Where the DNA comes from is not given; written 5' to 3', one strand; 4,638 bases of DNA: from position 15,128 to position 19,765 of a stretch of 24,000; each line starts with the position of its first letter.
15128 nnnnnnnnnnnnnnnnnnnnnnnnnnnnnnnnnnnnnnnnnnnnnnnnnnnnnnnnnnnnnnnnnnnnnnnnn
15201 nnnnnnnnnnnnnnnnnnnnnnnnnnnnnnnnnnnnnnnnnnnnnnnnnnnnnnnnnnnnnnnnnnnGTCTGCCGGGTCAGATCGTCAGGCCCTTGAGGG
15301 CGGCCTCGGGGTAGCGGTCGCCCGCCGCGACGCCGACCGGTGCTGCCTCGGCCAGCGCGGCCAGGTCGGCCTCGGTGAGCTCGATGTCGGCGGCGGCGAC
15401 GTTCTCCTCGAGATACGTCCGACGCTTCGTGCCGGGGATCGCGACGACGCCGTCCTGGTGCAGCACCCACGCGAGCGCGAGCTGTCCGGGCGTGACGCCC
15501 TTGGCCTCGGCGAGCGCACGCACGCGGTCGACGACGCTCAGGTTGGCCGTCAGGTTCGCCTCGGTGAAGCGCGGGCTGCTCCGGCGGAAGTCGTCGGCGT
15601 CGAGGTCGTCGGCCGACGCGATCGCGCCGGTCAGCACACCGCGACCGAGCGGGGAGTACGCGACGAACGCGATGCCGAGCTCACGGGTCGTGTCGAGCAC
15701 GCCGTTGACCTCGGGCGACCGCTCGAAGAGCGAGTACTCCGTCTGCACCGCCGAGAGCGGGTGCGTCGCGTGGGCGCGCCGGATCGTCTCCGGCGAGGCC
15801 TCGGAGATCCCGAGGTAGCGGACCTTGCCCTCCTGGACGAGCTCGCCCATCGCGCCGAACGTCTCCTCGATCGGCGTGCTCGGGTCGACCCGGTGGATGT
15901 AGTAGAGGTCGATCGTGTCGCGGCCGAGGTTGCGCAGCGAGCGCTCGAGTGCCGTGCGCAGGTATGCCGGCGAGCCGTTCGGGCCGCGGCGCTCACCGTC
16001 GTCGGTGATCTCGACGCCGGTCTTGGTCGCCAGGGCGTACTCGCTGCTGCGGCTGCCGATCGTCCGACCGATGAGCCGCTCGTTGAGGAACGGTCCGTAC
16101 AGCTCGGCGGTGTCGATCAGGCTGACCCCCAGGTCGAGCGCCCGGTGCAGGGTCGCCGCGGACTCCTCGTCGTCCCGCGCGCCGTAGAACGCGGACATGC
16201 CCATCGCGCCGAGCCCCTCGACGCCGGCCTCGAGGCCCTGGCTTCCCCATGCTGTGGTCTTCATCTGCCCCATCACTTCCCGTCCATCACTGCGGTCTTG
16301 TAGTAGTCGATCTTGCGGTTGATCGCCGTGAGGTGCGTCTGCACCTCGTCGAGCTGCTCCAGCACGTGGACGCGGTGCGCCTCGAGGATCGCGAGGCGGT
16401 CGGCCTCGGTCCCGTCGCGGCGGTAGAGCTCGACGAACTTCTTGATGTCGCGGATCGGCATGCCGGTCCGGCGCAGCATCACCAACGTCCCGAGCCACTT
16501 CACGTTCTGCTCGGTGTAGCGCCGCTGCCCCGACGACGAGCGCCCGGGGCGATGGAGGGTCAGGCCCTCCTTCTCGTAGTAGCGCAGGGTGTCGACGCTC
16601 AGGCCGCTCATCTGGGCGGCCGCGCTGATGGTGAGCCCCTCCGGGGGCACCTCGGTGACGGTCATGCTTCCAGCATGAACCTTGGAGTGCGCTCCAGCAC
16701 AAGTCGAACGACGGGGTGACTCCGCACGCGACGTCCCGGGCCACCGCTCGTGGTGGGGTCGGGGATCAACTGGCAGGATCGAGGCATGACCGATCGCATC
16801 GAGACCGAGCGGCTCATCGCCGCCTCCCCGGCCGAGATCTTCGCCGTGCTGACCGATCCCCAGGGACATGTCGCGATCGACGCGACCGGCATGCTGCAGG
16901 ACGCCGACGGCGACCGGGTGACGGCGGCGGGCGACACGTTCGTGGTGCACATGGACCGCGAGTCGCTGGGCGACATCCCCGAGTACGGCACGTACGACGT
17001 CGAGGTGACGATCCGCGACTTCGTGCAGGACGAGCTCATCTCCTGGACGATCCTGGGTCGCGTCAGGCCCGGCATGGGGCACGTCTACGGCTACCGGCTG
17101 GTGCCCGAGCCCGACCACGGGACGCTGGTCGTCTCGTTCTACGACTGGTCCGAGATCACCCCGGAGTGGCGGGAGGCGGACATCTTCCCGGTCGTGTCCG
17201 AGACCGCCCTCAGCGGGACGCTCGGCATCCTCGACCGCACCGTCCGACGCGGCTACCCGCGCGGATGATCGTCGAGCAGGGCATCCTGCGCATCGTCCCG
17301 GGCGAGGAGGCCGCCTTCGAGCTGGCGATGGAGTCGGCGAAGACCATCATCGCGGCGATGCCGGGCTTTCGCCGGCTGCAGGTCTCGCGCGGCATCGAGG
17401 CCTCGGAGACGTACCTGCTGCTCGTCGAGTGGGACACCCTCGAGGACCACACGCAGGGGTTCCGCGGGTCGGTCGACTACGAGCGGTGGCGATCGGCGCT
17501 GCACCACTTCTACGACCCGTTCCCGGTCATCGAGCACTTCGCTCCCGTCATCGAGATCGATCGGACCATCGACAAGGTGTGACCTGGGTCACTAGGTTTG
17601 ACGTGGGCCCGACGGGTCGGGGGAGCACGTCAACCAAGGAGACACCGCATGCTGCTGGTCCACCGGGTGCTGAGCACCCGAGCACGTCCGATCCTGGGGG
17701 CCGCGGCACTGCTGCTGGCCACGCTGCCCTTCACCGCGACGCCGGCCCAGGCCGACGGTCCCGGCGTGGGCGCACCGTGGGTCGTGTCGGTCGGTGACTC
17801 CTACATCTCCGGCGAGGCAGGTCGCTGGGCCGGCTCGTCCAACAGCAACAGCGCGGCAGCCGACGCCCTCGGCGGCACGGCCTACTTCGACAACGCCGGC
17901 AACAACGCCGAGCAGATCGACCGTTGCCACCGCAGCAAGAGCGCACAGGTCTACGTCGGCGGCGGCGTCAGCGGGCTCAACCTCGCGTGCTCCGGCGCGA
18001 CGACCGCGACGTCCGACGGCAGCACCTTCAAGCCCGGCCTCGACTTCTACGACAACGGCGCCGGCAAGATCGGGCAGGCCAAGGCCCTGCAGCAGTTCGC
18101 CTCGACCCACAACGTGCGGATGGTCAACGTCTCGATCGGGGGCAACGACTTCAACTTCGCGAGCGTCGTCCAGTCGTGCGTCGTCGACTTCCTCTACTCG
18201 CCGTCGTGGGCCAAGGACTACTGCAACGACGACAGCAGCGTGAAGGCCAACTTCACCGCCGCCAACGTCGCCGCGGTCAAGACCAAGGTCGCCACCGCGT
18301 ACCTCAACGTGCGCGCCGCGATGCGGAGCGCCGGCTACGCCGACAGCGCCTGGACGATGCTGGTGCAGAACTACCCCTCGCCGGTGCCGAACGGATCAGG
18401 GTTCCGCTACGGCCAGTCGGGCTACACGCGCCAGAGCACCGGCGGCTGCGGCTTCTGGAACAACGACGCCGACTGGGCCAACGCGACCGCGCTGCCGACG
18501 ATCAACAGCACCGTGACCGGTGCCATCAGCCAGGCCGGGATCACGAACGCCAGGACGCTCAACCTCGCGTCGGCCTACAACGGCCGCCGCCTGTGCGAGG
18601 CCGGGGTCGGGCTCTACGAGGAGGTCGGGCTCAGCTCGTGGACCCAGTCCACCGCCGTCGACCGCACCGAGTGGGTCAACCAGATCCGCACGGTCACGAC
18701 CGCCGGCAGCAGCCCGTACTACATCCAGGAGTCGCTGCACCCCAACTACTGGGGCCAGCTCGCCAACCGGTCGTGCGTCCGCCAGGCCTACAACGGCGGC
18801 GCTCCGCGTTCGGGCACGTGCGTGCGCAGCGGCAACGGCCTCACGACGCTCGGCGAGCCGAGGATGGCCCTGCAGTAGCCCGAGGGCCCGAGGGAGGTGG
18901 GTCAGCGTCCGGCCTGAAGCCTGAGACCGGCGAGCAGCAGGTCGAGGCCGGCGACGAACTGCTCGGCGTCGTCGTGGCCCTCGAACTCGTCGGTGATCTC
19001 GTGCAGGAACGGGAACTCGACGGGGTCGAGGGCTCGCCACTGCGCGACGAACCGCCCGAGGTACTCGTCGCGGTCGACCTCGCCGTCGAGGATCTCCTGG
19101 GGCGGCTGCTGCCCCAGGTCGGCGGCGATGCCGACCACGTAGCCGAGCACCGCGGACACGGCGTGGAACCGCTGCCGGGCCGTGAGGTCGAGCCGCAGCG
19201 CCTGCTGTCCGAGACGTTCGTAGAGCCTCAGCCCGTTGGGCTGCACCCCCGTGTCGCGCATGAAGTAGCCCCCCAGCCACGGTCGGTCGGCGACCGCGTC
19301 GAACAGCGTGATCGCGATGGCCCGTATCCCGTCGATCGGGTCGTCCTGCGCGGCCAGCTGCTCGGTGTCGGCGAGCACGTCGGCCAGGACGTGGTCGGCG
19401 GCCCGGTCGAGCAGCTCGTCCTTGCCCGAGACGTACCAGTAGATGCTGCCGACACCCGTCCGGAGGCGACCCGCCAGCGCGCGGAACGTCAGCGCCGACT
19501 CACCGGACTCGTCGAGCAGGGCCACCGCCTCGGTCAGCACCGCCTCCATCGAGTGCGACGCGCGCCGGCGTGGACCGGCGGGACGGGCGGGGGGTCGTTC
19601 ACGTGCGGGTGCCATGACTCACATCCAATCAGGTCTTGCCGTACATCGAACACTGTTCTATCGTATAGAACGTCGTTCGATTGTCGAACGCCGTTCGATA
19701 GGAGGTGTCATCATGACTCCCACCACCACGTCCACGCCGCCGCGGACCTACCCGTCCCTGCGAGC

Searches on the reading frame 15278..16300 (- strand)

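Call 34: search_protein_families(library=pfam, proteins=[window:15278-16300:-])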
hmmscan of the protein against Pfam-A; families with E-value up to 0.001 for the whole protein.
window:15278-16300:- (340 aa): 1 family
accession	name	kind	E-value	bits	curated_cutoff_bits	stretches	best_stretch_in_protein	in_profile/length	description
PF00248.27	Aldo_ket_red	-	1.9e-74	250.8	24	1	29-319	3-289/291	Aldo/keto reductase family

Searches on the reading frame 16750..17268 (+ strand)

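Call 34: search_protein_families(library=pfam, proteins=[window:16750-17268:+])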
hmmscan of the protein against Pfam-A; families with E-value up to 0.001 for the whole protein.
window:16750-17268:+ (172 aa): 1 family
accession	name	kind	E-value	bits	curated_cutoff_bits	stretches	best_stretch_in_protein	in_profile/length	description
PF10604.15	Polyketide_cyc2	-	1e-05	26.3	27.4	1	16-132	3-109/142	Polyketide cyclase / dehydrase and lipid transport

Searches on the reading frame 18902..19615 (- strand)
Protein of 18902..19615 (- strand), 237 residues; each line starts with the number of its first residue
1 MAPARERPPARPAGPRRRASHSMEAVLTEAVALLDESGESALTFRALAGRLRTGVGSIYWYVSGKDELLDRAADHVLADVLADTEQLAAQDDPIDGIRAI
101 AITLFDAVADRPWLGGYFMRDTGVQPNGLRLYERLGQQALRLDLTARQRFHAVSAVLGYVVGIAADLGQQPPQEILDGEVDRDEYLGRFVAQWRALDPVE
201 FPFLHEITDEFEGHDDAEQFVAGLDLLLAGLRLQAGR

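Call 34: search_protein_families(library=pfam, proteins=[window:18902-19615:-])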
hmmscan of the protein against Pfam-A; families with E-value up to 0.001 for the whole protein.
window:18902-19615:- (237 aa): 2 families
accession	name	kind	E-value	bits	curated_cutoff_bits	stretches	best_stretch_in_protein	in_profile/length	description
PF02909.22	TetR_C_1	-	9.9e-09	35.6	21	1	101-232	17-143/146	Tetracyclin repressor-like, C-terminal domain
PF00440.29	TetR_N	-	4.2e-07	30.1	24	1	27-71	2-46/47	Bacterial regulatory proteins, tetR family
